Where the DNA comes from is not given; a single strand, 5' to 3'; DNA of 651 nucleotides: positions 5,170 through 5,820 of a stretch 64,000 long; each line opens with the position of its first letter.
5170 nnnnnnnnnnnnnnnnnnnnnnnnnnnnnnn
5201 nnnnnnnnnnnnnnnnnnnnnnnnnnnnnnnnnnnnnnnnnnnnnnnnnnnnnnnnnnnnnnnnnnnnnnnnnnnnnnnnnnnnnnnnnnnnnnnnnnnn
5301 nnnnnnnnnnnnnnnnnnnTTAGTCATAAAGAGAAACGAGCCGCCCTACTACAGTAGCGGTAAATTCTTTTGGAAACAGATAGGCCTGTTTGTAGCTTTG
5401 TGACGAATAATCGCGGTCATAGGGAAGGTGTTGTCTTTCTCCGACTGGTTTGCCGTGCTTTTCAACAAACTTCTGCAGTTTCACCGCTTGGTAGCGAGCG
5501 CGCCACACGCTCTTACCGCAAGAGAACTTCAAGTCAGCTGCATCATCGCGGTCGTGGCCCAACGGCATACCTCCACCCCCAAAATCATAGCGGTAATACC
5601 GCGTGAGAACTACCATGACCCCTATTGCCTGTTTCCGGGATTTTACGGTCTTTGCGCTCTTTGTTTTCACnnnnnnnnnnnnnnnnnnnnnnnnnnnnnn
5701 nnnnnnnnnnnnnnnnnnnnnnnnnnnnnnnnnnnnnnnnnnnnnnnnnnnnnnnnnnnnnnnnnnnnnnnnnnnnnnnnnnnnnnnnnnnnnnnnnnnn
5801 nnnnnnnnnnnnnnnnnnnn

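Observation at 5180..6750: GC-rich, densely structured, mostly non-coding island around tRNA-Arg(CCG), with Shine-Dalgarno-led mini-ORFs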

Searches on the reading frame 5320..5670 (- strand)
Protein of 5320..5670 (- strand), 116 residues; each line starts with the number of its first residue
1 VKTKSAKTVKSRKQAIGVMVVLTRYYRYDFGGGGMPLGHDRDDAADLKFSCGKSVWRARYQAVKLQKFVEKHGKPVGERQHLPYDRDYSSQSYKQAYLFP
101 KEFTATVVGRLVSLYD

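Call 12: search_protein_families(library=pfam, proteins=[window:5323-5670:-], max_evalue=1)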
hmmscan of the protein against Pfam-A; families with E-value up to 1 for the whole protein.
window:5323-5670:- (116 aa): 0 families

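Call 13: search_protein_families(library=ncbifam, proteins=[window:5323-5670:-], max_evalue=1)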
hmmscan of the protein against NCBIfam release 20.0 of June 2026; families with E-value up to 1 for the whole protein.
window:5323-5670:- (116 aa): 0 families

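Call 14: find_encoding_contigs(protein=window:5320-5670:-, flank=6000, max_places=8)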
Protein window:5320-5670:- (116 aa): 15 contigs read that carry it; 6 places shown.
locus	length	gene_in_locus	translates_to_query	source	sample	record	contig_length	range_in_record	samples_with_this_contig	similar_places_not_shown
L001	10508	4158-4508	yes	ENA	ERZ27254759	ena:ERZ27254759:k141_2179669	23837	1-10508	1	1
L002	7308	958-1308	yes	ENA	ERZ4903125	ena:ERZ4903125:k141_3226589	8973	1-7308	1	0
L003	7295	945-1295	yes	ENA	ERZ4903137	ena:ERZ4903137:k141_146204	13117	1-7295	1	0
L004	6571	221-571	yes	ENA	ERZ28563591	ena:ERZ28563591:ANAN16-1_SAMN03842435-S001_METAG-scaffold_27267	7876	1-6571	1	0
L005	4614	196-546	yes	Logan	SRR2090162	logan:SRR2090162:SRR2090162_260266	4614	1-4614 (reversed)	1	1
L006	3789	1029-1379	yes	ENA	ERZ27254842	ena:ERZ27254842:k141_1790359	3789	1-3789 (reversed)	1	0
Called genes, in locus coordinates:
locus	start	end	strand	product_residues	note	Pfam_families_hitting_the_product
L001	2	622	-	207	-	?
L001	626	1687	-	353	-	PF01979:Amidohydro_1, PF07969:Amidohydro_3 (weak)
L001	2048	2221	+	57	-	-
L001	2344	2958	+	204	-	-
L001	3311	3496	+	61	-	-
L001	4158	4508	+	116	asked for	-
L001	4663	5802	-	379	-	-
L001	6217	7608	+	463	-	PF00753:Lactamase_B, PF23023:Anti-Pycsar_Apyc1 (weak), PF12706:Lactamase_B_2 (weak), PF16661:Lactamase_B_6, PF10996:Beta-Casp, PF07521:RMMBL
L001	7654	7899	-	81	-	-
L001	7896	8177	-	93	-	-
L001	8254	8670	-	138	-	-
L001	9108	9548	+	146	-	PF18306:LDcluster4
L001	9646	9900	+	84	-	-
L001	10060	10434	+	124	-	PF02308:MgtC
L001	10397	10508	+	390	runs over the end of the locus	PF03222:Trp_Tyr_perm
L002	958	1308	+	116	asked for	-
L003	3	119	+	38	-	?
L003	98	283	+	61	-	-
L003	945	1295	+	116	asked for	-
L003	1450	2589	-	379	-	-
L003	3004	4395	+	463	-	PF00753:Lactamase_B, PF23023:Anti-Pycsar_Apyc1 (weak), PF12706:Lactamase_B_2 (weak), PF16661:Lactamase_B_6, PF10996:Beta-Casp, PF07521:RMMBL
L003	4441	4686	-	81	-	-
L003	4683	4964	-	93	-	-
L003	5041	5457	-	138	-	-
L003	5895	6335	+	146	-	PF18306:LDcluster4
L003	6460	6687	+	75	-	-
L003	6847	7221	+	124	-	PF02308:MgtC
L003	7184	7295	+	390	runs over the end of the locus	PF03222:Trp_Tyr_perm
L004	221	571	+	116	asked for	-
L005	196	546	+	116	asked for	-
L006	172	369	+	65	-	-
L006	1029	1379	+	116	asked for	-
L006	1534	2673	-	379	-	-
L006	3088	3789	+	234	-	?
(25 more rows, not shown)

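Call 18: find_homologous_proteins(query=window:5323-5670:-, max_evalue=0.01)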
Query window:5323-5670:- (116 aa): 1 proteins with E <= 0.01 among 2 candidates.
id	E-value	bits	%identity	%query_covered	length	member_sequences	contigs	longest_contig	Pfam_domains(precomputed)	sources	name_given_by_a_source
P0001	6.8e-72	257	99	100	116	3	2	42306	-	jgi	-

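Call 41: search_protein_families(library=phrogs, proteins=[window:5323-5670:-], max_evalue=1)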
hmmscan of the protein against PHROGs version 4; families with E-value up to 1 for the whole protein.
window:5323-5670:- (116 aa): 0 families

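Call 42: search_protein_families(library=padloc, proteins=[window:5323-5670:-], max_evalue=1)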
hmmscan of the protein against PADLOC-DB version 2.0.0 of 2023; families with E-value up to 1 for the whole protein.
window:5323-5670:- (116 aa): 0 families

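Call 49: search_protein_representatives(protein=window:5323-5670:-)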
Query: 116 residues. Proteins with E-value up to 0.001 (for the whole library): 14; up to 1e-10: 5; up to 1e-30: 1. The best 14 are listed.
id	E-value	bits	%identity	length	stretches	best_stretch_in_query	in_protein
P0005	1.4e-34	134.9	58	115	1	5-113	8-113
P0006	2.7e-23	98.6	47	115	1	13-106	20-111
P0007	1.9e-14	70.1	40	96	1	17-105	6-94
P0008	4.3e-12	62.5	38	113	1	13-106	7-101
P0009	1.6e-11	60.7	46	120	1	19-98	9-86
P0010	1.8e-09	54.0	34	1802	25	50-77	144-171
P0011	2.4e-08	50.4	39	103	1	19-103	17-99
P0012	3.4e-08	49.9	40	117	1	19-105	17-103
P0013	1.3e-07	48.0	41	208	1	18-107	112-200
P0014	4.7e-07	46.3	38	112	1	20-106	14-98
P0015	3.3e-06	43.6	41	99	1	21-104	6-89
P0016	8.6e-06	42.2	40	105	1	21-104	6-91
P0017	6.2e-05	39.4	38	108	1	20-98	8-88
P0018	6.0e-04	36.2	34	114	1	6-107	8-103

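Call 52: search_solved_structures(query=A2, max_evalue=1)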
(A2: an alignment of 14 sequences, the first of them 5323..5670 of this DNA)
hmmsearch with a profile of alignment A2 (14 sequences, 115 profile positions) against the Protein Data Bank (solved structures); distinct sequences matched with E-value up to 1: 3.
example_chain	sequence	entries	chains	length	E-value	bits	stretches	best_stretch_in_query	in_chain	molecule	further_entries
4ye0_A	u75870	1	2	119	0.028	17.6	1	60-110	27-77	Stress-induced protein 1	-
4ydz_A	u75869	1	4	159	0.045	16.9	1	60-110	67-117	Stress-induced protein 1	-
4v8p_BC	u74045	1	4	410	0.26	14.5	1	31-90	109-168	RPL4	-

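Call 53: search_protein_families(library=pfam, alignment_id=A2, max_evalue=0.1)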
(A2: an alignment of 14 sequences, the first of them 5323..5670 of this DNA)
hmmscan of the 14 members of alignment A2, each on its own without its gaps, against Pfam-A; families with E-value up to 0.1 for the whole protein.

A. member 1, window:5323-5670:- (116 aa): 0 families

B. families by the number of members that match (of 14 scanned): 1 family
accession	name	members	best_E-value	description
PF24902.1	Ig_NUP210_9th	1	0.031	NUP210, Ig-like domain 9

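Call 55: find_related_loci(query=A3, collection=viral_contigs, flank=6000)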
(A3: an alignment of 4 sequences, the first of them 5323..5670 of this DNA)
Query A3 (116 aa) in viral_contigs; peptide patterns used: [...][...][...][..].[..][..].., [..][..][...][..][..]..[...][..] (x = any residue, [..] = any of these).
53 stretches matched a pattern, but none encodes a relative of the query by tblastn (E <= 1e-3).

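Call 56: find_related_loci(query=A3, collection=metagenome_contigs, flank=6000)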
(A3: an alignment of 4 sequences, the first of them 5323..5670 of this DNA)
Query A3 (116 aa) in metagenome_contigs; peptide patterns used: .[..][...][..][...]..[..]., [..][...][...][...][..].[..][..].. (x = any residue, [..] = any of these).
74 stretches matched a pattern, but none encodes a relative of the query by tblastn (E <= 1e-3).
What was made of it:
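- Tried and rejected: The 116-aa family alignment also found nothing (call 56).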

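Call 62: find_encoding_contigs(protein=P0005, flank=5000, max_places=6)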
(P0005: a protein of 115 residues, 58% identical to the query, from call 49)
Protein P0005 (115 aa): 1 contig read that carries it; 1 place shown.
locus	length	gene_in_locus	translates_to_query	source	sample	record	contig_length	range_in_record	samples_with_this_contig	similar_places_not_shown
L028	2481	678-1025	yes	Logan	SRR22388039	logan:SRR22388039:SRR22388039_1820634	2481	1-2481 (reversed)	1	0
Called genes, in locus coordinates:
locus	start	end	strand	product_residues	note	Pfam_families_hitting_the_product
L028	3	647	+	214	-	?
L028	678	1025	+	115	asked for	-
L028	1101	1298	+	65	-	-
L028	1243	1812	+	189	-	PF09970:DUF2204 (faint), PF19502:DUF6036 (faint)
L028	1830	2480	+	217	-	?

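Call 63: list_cluster_members(proteins=[P0005, P0006, P0007, P0008, P0009, P0011, P0012, P0013, P0014, P0018])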
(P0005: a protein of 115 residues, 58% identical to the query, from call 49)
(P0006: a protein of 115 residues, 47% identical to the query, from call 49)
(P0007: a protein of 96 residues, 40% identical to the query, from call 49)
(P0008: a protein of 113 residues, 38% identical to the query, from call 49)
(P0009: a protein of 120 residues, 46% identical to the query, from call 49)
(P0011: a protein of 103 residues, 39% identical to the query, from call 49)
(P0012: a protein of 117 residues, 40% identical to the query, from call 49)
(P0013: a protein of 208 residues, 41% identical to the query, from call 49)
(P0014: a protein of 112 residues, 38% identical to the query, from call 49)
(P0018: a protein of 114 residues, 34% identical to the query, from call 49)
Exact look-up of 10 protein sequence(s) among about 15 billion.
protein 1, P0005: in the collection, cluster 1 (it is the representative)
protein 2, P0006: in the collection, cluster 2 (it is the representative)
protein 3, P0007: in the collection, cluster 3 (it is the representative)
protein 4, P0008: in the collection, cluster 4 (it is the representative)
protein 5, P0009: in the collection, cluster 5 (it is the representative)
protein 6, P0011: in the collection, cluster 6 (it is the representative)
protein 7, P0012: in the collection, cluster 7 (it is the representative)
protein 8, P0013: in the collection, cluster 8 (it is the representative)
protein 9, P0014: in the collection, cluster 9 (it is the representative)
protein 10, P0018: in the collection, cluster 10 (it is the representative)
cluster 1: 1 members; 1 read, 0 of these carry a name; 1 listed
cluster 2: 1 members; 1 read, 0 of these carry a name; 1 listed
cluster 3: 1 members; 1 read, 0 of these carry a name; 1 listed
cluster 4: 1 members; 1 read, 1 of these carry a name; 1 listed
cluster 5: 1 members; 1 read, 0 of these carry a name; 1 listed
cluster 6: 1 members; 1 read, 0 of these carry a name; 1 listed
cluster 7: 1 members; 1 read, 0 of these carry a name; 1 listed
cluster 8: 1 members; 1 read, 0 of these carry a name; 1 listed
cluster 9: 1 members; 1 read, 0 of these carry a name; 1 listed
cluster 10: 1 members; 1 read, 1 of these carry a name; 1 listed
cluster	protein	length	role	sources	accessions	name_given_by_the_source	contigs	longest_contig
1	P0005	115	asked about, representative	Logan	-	-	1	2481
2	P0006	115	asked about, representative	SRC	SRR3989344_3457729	-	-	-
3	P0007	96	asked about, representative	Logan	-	-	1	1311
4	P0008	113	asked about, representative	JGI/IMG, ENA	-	hypothetical protein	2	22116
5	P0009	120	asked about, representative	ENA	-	-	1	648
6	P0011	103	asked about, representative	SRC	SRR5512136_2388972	-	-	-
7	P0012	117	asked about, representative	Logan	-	-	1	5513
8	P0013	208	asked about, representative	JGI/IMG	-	-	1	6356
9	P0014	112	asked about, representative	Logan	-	-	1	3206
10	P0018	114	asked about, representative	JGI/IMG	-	hypothetical protein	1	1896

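Call 66: find_encoding_contigs(protein=P0008, flank=5000, max_places=4)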
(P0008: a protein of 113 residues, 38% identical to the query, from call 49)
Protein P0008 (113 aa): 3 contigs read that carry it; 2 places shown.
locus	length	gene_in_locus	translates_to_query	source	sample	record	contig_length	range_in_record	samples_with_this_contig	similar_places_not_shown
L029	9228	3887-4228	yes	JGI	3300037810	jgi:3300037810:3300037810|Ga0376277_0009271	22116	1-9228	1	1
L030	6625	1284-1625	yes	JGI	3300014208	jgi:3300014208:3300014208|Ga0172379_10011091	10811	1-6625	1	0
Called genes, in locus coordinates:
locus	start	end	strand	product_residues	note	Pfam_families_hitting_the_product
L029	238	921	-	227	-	-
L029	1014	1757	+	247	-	PF01978:TrmB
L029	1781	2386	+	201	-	PF00149:Metallophos, PF12850:Metallophos_2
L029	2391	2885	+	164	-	-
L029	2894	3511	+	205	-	PF03167:UDG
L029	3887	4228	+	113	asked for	-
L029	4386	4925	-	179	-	PF06725:3D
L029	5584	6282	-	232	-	PF05175:MTS, PF10294:Methyltransf_16 (faint), PF06325:PrmA (weak), PF13489:Methyltransf_23 (weak), PF13649:Methyltransf_25, PF13847:Methyltransf_31, PF08241:Methyltransf_11 (weak), PF08242:Methyltransf_12 (weak)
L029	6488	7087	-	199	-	-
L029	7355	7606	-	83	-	PF01541:GIY-YIG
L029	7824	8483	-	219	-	PF13384:HTH_23 (weak)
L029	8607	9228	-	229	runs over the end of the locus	PF13384:HTH_23 (weak)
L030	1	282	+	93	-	?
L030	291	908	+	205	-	PF03167:UDG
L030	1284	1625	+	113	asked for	-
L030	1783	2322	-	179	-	PF06725:3D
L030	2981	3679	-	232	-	PF05175:MTS, PF10294:Methyltransf_16 (faint), PF06325:PrmA (weak), PF13489:Methyltransf_23 (weak), PF13649:Methyltransf_25, PF13847:Methyltransf_31, PF08241:Methyltransf_11 (weak), PF08242:Methyltransf_12 (weak)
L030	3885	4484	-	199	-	-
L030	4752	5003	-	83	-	PF01541:GIY-YIG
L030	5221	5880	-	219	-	PF13384:HTH_23 (weak)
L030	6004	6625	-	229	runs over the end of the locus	PF13384:HTH_23 (weak)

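Call 67: find_encoding_contigs(protein=P0012, flank=5000, max_places=4)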
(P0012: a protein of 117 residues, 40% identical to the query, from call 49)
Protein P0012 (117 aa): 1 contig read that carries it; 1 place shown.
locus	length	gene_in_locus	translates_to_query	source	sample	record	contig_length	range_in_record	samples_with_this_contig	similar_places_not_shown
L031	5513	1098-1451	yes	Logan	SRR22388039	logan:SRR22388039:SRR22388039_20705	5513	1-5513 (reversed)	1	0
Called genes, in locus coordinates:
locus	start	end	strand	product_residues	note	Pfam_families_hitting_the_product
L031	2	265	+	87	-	?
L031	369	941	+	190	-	PF20803:PaaX_M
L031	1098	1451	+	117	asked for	-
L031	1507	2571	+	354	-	PF02163:Peptidase_M50, PF13180:PDZ_2, PF17820:PDZ_6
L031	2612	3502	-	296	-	-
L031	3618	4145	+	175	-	-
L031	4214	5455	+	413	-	PF00587:tRNA-synt_2b, PF03129:HGTP_anticodon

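Call 68: find_encoding_contigs(protein=P0013, flank=5000, max_places=4)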
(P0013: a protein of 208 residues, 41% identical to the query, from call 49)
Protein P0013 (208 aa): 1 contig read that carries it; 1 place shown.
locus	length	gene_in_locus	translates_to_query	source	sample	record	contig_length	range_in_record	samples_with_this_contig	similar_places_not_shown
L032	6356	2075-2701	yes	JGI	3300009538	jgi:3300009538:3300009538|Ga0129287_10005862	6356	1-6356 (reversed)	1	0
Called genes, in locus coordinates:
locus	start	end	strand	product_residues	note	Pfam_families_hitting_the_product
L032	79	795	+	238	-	-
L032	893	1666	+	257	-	PF13489:Methyltransf_23 (faint), PF13847:Methyltransf_31, PF08241:Methyltransf_11, PF08242:Methyltransf_12 (weak), PF13649:Methyltransf_25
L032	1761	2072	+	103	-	-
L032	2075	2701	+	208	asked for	-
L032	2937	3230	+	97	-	-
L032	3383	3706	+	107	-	PF24709:DUF7670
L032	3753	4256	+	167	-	PF13785:DUF4178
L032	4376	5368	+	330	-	PF01145:Band_7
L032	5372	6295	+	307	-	PF01145:Band_7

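Call 94: predict_structure(alignment_id=A2)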
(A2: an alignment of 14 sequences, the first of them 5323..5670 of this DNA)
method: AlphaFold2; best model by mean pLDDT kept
length: 116 residues; sequences in the alignment: 14
mean_pLDDT: 85.3   pTM: 0.75
mean pLDDT of the five models: 85.3, 84.5, 83.7, 81.3, 78.8
residues with pLDDT >= 90: 76; 70-90: 17; 50-70: 20; < 50: 3
segments of 3 or more residues with pLDDT < 50: none
pLDDT, mean of each block of 10 residues (from residue 1): 52 72 94 70 95 94 96 96 91 96 91 71
secondary structure, 60 per line:
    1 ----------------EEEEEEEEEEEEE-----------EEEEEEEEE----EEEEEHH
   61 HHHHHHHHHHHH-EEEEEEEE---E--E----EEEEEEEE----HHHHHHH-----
elements in order: E17-29 E41-49 E54-58 H59-72 E74-81 E93-100 H105-111

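Call 97: fold_search(model_id=the predicted structure, library=pdb)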
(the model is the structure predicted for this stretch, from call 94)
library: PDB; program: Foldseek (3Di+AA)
matches with E <= 10: 754; with E <= 0.001: 0
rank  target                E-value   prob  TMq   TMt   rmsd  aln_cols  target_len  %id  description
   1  4iqh_B                1.2e-01  0.21  0.20  0.19  15.2       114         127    9  Crystal Structure Analysis of Dysferlin C2A variant 1 (C2Av1) (released 2013-12-18)
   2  8hx9_A                1.5e-01  0.16  0.25  0.07  13.9       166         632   11  Crystal structure of 4-amino-4-deoxychorismate synthase from Streptomyces venezuelae with chorismate (released 2023-10-18)
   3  6slc_CCC              1.7e-01  0.13  0.20  0.19  12.2       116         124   10  Mutations in SsgB correlate to longitudinal cell division during sporulation of Streptomyces coelicolor (released 2020-08-26)
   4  6suj_AAA              2.4e-01  0.06  0.15  0.12  12.3       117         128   10  Mutations in SsgB correlate to longitudinal cell division during sporulation of Streptomyces coelicolor (released 2020-09-30)
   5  4iqh_A                2.7e-01  0.14  0.21  0.19  15.1       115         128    8  Crystal Structure Analysis of Dysferlin C2A variant 1 (C2Av1) (released 2013-12-18)
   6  3cb3_B                3.0e-01  0.20  0.22  0.10   5.6        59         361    8  Crystal structure of L-Talarate dehydratase from Polaromonas sp. JS666 complexed with Mg and L-glucarate (released 2008-03-04)
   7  5him                  3.2e-01  0.10  0.15  0.10  10.2        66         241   11  Crystal structure of glycine sarcosine N-methyltransferase from Methanohalophilus portucalensis in complex with S-adenos (released 2016-11-23)
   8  3e18_A                3.2e-01  0.08  0.21  0.08  18.1       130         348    9  CRYSTAL STRUCTURE OF NAD-BINDING PROTEIN FROM Listeria innocua (released 2008-08-12)
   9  5hil                  3.2e-01  0.07  0.16  0.10  11.6        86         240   13  Crystal structure of glycine sarcosine N-methyltransferase from Methanohalophilus portucalensis in complex with S-adenos (released 2016-11-23)
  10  5hii                  3.4e-01  0.10  0.17  0.10  10.7        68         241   15  Crystal structure of glycine sarcosine N-methyltransferase (GSMT) from Methanohalophilus portucalensis (apo form) (released 2016-11-23)
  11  2qdd_A                4.0e-01  0.30  0.21  0.09   7.1        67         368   12  Crystal structure of a member of enolase superfamily from Roseovarius nubinhibens ISM (released 2007-06-26)
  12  5h02                  4.0e-01  0.08  0.18  0.11  11.6        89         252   13  Crystal structure of Methanohalophilus portucalensis glycine sarcosine N-methyltransferase tetramutant (H21G, E23T, E24N (released 2016-11-23)
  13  6slc_AAA              4.0e-01  0.04  0.15  0.15  12.1       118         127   10  Mutations in SsgB correlate to longitudinal cell division during sporulation of Streptomyces coelicolor (released 2020-08-26)
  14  5hij                  4.3e-01  0.07  0.17  0.11  11.9        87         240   14  Crystal structure of glycine sarcosine N-methyltransferase from Methanohalophilus portucalensis in complex with betaine (released 2016-11-23)
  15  2og9_A                4.5e-01  0.16  0.22  0.10   5.5        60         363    8  Crystal Structure of mandelate racemase/muconate lactonizing enzyme from Polaromonas sp. JS666 (released 2007-02-27)
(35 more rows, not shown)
